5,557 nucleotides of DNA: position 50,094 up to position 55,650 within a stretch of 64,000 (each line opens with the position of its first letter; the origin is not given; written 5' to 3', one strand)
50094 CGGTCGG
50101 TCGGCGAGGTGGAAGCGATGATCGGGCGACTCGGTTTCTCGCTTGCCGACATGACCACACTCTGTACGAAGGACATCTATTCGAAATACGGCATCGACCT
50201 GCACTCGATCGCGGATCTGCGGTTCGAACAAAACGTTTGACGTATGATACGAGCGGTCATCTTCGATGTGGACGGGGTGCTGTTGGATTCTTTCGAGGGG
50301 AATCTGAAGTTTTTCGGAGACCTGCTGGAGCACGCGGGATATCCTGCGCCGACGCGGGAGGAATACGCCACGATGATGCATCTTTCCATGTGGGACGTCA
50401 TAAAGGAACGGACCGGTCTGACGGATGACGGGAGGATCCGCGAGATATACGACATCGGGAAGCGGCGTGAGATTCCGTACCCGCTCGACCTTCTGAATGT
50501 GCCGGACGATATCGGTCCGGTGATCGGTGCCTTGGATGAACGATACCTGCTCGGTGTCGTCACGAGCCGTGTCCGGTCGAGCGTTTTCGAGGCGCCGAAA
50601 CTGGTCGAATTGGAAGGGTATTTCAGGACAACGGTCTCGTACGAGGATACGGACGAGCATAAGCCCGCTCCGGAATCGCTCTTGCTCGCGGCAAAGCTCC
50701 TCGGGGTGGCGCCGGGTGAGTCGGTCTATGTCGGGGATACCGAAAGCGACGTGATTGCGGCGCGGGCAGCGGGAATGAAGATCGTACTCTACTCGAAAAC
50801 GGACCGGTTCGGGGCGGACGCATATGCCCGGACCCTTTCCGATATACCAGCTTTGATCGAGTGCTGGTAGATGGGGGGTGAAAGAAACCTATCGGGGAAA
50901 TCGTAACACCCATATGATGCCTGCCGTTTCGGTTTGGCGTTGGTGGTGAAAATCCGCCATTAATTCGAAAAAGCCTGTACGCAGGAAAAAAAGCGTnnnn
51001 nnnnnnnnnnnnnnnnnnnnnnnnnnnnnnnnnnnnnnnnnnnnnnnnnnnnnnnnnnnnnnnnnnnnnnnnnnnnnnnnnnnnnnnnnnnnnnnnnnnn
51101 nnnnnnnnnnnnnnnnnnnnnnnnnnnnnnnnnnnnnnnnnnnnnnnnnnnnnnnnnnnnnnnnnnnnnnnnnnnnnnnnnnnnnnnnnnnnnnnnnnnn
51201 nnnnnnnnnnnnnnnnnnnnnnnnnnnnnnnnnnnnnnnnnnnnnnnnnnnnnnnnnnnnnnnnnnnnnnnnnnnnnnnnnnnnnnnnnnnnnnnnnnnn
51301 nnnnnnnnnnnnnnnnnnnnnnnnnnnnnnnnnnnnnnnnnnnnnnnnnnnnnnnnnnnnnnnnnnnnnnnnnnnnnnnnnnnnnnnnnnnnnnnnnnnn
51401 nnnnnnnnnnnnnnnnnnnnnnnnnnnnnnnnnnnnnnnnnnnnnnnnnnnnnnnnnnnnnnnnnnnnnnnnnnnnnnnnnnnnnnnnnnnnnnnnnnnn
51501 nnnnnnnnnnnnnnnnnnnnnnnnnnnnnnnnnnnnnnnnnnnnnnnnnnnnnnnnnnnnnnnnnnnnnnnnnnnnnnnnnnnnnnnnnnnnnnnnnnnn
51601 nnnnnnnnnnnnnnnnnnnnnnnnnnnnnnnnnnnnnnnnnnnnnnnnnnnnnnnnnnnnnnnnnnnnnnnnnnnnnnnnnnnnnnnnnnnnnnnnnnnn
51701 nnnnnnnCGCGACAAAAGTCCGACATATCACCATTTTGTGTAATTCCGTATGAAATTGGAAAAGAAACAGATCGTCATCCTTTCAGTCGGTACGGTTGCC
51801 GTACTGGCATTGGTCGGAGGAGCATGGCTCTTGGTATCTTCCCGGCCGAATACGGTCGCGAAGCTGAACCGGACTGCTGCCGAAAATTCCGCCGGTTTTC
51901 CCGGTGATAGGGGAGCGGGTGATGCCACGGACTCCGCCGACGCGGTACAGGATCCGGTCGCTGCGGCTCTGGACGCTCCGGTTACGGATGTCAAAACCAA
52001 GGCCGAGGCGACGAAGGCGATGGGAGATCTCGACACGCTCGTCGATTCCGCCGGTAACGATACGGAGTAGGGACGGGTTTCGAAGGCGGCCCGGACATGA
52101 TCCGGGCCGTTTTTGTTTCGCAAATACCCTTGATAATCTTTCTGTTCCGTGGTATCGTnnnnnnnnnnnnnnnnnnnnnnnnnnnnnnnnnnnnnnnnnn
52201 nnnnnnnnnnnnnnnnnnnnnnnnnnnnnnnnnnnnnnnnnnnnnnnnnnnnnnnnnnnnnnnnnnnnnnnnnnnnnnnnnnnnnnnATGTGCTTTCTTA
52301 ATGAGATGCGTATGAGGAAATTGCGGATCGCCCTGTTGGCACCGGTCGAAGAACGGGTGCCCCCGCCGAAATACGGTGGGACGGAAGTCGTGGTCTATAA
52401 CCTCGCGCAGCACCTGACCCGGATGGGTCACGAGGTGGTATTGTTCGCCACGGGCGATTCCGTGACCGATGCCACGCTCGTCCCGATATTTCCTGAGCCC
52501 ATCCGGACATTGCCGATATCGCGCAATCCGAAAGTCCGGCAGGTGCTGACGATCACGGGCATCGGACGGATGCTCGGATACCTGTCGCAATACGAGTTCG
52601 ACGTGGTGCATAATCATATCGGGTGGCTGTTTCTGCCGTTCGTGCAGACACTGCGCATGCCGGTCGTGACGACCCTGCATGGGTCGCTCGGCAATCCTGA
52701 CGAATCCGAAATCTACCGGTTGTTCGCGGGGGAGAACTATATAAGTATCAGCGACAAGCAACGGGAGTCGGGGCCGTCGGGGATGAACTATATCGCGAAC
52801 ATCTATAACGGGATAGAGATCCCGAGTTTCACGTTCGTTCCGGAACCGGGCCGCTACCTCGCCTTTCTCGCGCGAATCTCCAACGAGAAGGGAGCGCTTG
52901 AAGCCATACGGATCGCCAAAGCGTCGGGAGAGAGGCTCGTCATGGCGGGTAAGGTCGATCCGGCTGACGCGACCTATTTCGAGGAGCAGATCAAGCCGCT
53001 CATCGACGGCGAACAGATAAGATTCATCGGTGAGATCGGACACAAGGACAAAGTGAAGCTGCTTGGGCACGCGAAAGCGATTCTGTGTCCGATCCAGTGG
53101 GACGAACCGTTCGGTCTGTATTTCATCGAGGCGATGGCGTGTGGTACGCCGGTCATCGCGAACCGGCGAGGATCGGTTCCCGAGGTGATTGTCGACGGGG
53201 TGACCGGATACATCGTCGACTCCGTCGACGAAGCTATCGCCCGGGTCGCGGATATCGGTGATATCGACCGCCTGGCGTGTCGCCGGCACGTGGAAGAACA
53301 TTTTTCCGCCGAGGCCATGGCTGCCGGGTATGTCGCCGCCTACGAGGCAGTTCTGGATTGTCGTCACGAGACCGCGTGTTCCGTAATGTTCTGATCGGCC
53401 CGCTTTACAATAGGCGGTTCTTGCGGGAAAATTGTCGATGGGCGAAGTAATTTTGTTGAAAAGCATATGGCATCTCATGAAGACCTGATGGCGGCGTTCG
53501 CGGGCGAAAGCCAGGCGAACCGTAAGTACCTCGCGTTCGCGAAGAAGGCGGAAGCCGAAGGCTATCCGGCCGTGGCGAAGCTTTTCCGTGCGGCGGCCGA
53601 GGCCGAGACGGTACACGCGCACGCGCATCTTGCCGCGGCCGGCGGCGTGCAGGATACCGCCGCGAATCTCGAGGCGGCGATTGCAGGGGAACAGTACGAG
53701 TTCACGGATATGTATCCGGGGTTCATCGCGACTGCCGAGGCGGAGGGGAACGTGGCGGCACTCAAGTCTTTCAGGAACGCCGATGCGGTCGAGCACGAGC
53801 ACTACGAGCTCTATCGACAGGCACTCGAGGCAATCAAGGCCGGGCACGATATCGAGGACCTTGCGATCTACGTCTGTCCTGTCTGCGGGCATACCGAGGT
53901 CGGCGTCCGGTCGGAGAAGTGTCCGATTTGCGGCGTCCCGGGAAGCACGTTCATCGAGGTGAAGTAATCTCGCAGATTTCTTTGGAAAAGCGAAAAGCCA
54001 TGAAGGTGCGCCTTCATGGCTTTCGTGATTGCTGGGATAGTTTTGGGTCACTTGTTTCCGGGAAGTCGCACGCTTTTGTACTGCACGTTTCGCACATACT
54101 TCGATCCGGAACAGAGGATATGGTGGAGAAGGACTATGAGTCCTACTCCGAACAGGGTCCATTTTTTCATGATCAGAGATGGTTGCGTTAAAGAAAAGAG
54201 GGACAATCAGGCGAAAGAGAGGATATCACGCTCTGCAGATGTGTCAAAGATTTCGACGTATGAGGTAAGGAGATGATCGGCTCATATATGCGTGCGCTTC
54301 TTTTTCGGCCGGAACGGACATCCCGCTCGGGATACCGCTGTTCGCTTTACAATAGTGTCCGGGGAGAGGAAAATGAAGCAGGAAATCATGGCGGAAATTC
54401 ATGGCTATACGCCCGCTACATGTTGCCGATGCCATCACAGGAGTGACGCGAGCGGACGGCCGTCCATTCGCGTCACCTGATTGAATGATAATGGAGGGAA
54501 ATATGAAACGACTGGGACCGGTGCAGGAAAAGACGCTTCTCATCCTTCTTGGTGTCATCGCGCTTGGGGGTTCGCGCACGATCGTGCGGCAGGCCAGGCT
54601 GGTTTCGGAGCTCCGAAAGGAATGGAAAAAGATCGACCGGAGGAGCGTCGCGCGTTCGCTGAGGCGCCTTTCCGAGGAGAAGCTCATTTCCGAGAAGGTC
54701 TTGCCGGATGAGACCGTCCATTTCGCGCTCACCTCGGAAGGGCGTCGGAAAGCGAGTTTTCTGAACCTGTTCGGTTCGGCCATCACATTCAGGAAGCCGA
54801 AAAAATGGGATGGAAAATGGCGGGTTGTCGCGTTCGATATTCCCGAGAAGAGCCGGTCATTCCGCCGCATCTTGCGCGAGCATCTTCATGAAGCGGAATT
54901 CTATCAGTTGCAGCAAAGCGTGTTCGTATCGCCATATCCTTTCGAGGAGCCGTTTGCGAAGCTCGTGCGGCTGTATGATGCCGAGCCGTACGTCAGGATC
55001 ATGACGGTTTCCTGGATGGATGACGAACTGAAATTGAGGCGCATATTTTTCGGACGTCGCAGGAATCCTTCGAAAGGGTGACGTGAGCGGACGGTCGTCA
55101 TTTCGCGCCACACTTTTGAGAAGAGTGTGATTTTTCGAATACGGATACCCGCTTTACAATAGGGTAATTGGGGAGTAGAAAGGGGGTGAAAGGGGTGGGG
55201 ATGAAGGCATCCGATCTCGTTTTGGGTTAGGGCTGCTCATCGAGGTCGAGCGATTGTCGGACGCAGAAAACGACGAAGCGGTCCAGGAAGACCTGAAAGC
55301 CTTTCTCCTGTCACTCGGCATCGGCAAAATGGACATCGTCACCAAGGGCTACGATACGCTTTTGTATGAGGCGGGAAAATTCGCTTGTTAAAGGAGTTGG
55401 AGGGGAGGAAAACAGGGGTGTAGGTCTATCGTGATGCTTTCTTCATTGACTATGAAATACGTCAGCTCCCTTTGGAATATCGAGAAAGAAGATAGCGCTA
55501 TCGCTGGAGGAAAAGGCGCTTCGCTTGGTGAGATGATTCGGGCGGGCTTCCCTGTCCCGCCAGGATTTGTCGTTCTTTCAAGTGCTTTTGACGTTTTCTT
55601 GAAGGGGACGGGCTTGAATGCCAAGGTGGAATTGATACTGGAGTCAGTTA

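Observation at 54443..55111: Two copies of a 34-bp nested palindrome bracket the PaaX-like regulator gene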

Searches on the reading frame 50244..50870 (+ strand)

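Call 6: search_protein_families(library=pfam, proteins=[window:50244-50870:+], max_evalue=0.01)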
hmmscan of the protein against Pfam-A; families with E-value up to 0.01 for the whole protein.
window:50244-50870:+ (208 aa): 4 families
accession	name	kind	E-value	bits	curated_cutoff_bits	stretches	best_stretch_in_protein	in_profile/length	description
PF13419.12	HAD_2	-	6.9e-33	114.7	23.8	1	5-182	1-177/178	Haloacid dehalogenase-like hydrolase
PF00702.32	Hydrolase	-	7.4e-20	72.6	26.4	1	2-177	1-191/191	haloacid dehalogenase-like hydrolase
PF13242.12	Hydrolase_like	-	9.1e-10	38.8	22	1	139-184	3-49/75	HAD-hyrolase-like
PF12710.13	HAD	-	0.0016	19.3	27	0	139-174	154-189/189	haloacid dehalogenase-like hydrolase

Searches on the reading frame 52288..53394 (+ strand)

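Call 6: search_protein_families(library=pfam, proteins=[window:52288-53394:+], max_evalue=0.01)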
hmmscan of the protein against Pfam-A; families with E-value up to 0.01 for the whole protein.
window:52288-53394:+ (368 aa): 6 families
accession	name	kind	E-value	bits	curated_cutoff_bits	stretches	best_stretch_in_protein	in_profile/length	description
PF00534.26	Glycos_transf_1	-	2.5e-26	92.7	26.4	1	184-319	11-150/172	Glycosyl transferases group 1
PF13692.12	Glyco_trans_1_4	-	3.1e-19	70.1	27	1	190-318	3-133/142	Glycosyl transferases group 1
PF13439.12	Glyco_transf_4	-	8.4e-17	62.2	28.5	1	29-161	1-147/170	Glycosyltransferase Family 4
PF13579.12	Glyco_trans_4_4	-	4e-11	43.9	29.7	1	30-139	1-110/158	Glycosyl transferase 4-like domain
PF13524.12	Glyco_trans_1_2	-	5.6e-05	23.6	25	1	214-324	14-112/144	Glycosyl transferase-like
PF20706.3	GT4-conflict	-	0.00027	20.5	26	0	258-307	278-326/385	Family 4 Glycosyltransferase in conflict systems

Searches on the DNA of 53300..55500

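Call 22: search_rna_families(source=window, start=53300, end=55500, threshold=evalue, max_evalue=10)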
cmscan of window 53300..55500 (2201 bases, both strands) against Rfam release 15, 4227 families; matches with E-value up to 10: 1.
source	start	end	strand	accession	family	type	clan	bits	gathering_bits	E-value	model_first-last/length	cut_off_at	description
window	53971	54020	+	RF02418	Spd-sr07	Gene; sRNA;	-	20.1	55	5.8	1-63/63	no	Streptococcus sRNA Spd-sr07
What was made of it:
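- On Described structured RNA (Rfam 15): The only hit in 53300-55500 at E up to 10 is an unrelated sRNA, at 20 bits against a gathering score of 55, located at 53971-54020 (call 22).
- There is no Rfam match (call 22).
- Tried and rejected: A scan of 53300-55500 at a permissive threshold found nothing relevant (call 22).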

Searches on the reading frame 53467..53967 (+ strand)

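Call 6: search_protein_families(library=pfam, proteins=[window:53467-53967:+], max_evalue=0.01)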
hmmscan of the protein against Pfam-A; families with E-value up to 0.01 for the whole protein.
window:53467-53967:+ (166 aa): 2 families
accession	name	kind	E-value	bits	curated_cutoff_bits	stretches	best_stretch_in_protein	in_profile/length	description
PF02915.23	Rubrerythrin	-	6e-23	82.2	22.8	1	7-119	3-136/137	Rubrerythrin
PF21349.2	RUBY_RBDX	-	1.7e-06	27.8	26.5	1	135-162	1-29/30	Rubrerythrin, rubredoxin-like domain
